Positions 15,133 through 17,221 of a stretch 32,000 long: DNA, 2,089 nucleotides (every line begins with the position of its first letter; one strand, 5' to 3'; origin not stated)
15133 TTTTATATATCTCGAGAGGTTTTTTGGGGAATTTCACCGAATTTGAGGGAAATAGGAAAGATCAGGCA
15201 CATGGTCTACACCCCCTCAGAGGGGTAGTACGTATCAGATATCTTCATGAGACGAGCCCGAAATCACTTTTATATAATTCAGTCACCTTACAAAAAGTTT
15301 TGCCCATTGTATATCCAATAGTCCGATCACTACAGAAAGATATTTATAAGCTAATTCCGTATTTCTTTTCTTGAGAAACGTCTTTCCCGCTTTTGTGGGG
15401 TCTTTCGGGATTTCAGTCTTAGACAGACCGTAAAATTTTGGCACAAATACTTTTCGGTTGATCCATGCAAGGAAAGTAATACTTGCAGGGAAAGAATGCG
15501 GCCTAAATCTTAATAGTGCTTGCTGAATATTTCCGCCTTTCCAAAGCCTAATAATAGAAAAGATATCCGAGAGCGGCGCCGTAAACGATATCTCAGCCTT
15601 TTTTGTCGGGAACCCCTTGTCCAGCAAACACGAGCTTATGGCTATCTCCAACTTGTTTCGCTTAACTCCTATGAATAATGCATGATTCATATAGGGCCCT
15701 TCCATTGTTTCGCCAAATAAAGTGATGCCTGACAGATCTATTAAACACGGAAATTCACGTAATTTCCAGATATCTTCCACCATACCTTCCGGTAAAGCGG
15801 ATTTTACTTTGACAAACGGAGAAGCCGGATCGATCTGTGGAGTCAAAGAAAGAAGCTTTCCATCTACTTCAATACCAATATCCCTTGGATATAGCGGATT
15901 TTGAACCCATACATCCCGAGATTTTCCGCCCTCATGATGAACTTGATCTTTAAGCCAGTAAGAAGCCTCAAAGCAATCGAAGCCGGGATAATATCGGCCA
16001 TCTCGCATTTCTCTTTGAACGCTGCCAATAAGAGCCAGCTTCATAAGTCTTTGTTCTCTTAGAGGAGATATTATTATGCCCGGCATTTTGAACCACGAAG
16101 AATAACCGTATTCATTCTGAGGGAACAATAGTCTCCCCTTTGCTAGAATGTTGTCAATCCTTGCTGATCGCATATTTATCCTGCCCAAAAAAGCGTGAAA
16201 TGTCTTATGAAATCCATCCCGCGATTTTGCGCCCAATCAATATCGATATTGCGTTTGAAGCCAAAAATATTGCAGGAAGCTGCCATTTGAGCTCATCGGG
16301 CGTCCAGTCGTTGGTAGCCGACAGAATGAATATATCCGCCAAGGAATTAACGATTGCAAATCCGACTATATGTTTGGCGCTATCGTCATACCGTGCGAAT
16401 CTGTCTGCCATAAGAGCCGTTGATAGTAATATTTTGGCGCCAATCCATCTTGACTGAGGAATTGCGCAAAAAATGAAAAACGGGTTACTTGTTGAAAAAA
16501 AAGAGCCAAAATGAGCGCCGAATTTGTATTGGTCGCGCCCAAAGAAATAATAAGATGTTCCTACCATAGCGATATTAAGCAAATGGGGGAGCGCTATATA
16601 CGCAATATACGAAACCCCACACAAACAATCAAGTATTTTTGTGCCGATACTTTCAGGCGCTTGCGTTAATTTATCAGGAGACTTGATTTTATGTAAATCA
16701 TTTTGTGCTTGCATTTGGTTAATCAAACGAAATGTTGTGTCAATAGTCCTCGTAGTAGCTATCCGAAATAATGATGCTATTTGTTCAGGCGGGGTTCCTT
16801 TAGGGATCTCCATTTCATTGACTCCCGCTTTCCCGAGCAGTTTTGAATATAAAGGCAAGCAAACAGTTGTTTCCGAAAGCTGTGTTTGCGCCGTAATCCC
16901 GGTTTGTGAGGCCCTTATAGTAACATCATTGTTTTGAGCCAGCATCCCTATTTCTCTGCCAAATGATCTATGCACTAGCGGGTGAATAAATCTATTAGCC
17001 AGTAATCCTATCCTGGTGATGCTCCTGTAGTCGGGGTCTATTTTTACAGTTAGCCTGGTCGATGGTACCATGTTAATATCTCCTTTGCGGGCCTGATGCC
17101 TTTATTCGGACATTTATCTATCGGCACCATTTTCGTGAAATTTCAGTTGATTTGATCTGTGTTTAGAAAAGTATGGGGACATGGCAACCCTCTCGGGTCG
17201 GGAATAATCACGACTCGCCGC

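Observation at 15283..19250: Two neighbouring cassettes encode membrane proteins with a shared ~110-aa N-terminal domain and unrelated C-termini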

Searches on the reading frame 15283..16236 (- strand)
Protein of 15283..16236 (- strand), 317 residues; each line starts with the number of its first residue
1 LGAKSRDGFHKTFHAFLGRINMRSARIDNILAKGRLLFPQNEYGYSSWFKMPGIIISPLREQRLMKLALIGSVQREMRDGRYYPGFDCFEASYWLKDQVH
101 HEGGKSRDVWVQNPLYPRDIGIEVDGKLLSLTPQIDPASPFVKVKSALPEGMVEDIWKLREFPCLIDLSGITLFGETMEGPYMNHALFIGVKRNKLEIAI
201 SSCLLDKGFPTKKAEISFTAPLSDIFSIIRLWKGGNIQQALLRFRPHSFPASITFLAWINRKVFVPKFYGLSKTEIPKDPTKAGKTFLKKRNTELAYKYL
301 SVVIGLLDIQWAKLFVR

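Call 5: search_protein_families(library=pfam, proteins=[window:15283-16236:-], max_evalue=0.01)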
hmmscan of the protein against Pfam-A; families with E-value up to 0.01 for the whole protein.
window:15283-16236:- (317 aa): 0 families

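Call 40: search_protein_families(library=ncbifam, proteins=[window:15283-16173:-], max_evalue=0.01)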
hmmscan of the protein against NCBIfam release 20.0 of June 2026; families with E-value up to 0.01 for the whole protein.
window:15283-16173:- (296 aa): 0 families

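Call 51: search_protein_families(library=phrogs, proteins=[window:15283-16173:-], max_evalue=0.01)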
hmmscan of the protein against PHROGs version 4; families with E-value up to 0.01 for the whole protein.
window:15283-16173:- (296 aa): 0 families

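Call 73: find_homologous_proteins(query=window:15283-16173:-, max_evalue=0.001)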
Query window:15283-16173:- (296 aa): 2 proteins with E <= 0.001 among 1055 candidates.
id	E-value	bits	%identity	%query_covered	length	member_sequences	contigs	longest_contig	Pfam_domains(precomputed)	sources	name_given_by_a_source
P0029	1.7e-199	680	100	100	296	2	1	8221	-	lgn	-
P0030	6.9e-89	316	48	100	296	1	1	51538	-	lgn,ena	-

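Call 74: find_encoding_contigs(protein=P0030, flank=10000, max_places=2)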
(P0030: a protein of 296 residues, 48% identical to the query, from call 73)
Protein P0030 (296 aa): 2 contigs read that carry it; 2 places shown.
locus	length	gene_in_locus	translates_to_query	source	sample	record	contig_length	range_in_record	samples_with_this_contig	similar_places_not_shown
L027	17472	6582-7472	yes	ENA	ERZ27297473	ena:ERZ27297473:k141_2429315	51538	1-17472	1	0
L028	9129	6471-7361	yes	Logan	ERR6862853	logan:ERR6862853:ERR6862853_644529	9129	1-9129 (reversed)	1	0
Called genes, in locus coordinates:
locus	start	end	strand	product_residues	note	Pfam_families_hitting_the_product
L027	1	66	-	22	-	?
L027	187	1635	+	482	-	-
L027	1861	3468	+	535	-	-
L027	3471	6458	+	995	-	PF00702:Hydrolase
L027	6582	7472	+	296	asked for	-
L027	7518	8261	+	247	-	-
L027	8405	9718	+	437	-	-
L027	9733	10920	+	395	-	-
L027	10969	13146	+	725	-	-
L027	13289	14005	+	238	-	-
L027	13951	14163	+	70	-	-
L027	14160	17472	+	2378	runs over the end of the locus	-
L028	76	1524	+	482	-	-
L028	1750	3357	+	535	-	-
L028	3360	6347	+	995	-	PF00702:Hydrolase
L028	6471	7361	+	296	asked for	-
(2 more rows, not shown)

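Call 80: search_protein_families(library=pfam, proteins=[window:15283-16173:-], max_evalue=1)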
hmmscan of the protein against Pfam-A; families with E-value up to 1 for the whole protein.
window:15283-16173:- (296 aa): 0 families

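Call 82: search_solved_structures(query=window:15283-16173:-, max_evalue=10)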
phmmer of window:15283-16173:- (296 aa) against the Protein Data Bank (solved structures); distinct sequences matched with E-value up to 10: 14.
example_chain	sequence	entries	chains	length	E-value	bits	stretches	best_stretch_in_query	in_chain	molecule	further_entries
3w04_A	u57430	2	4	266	0.2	14.3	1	4-71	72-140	Dwarf 88 esterase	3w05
5dj5_A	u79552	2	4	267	0.2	14.2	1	4-71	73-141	Probable strigolactone esterase D14 | Strigolactone esterase D14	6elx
4ih9_A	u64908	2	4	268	0.2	14.2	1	4-71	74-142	Dwarf 88 esterase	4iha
9jqg_A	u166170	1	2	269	0.2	14.2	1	4-71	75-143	Strigolactone esterase D14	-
6ap8_A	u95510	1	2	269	0.2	14.2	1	4-71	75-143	Strigolactone esterase D14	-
9mb8_B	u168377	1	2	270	0.2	14.2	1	4-71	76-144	Strigolactone esterase D14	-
3vxk_A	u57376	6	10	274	0.21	14.2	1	4-71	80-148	Dwarf 88 esterase | Probable strigolactone esterase D14 | Strigolactone esterase D14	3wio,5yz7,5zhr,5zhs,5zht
6brt_A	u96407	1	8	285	0.22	14.1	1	4-71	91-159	D3-CTH-D14-D-ring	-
8if6_C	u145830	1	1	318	0.28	13.7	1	4-71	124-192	Strigolactone esterase D14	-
7f5w_A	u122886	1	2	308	0.41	13.2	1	6-69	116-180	High tillering and dwarf 2 protein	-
6o5j_A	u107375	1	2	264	1.1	11.8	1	22-70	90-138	Probable strigolactone esterase DAD2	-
6ap6_A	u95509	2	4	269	1.2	11.7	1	22-70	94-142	Probable strigolactone esterase DAD2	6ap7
6uh8_A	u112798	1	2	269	1.2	11.7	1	22-70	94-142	Decreased Apical Dominance 2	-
6uh9_A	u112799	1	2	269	1.6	11.3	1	24-70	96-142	Decreased Apical Dominance 2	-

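Call 100: search_protein_families(library=padloc, proteins=[window:15283-16173:-], max_evalue=0.01)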
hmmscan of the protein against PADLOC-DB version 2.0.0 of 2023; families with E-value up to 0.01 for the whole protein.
window:15283-16173:- (296 aa): 0 families

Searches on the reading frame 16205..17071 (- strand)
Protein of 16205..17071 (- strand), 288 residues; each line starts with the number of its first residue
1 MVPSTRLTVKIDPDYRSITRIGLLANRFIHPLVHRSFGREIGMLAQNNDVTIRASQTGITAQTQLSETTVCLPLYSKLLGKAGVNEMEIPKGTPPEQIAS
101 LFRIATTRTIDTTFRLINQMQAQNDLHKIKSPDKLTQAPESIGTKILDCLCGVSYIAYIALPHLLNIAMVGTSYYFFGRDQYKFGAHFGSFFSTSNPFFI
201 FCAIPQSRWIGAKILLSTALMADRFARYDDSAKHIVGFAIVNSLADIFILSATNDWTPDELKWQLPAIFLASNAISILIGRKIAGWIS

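Call 5: search_protein_families(library=pfam, proteins=[window:16205-17071:-], max_evalue=0.01)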
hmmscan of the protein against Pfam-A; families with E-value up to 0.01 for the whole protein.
window:16205-17071:- (288 aa): 0 families

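Call 7: find_encoding_contigs(protein=window:16205-17071:-, flank=10000, max_places=6)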
Protein window:16205-17071:- (288 aa): 12 contigs read that carry it; 6 places shown.
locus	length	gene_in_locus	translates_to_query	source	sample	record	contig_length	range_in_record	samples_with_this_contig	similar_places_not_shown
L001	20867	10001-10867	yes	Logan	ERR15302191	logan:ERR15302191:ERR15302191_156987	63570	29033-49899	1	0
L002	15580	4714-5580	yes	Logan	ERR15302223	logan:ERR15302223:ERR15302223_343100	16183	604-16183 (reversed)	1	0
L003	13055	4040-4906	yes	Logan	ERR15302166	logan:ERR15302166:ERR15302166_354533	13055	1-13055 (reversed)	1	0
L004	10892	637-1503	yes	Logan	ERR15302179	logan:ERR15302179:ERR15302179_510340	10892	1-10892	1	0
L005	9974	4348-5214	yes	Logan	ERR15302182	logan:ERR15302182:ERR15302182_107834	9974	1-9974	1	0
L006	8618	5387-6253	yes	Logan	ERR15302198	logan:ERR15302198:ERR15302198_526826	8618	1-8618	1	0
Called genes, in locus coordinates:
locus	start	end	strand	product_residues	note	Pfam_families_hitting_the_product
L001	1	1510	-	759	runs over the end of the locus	PF02837:Glyco_hydro_2_N, PF22666:Glyco_hydro_2_N2, PF00703:Glyco_hydro_2, PF02836:Glyco_hydro_2_C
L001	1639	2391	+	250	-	PF00535:Glycos_transf_2, PF13641:Glyco_tranf_2_3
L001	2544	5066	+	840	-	PF02350:Epimerase_2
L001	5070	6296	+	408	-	PF02350:Epimerase_2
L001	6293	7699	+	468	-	PF00483:NTP_transferase, PF25087:GMPPB_C (weak)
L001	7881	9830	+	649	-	-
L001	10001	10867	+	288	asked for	-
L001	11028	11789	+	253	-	-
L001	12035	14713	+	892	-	-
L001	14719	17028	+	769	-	-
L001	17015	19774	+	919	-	-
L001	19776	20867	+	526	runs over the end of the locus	-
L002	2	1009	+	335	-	?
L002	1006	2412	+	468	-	PF00483:NTP_transferase, PF25087:GMPPB_C (weak)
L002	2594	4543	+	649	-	-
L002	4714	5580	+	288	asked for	-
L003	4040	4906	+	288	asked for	-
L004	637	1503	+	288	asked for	-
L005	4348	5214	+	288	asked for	-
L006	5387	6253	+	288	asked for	-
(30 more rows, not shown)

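Call 40: search_protein_families(library=ncbifam, proteins=[window:16205-17071:-], max_evalue=0.01)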
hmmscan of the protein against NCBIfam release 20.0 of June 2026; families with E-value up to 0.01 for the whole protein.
window:16205-17071:- (288 aa): 0 families

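Call 51: search_protein_families(library=phrogs, proteins=[window:16205-17071:-], max_evalue=0.01)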
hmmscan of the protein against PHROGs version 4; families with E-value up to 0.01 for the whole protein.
window:16205-17071:- (288 aa): 0 families

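Call 100: search_protein_families(library=padloc, proteins=[window:16205-17071:-], max_evalue=0.01)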
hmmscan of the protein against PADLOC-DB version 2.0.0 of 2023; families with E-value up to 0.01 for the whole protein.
window:16205-17071:- (288 aa): 0 families
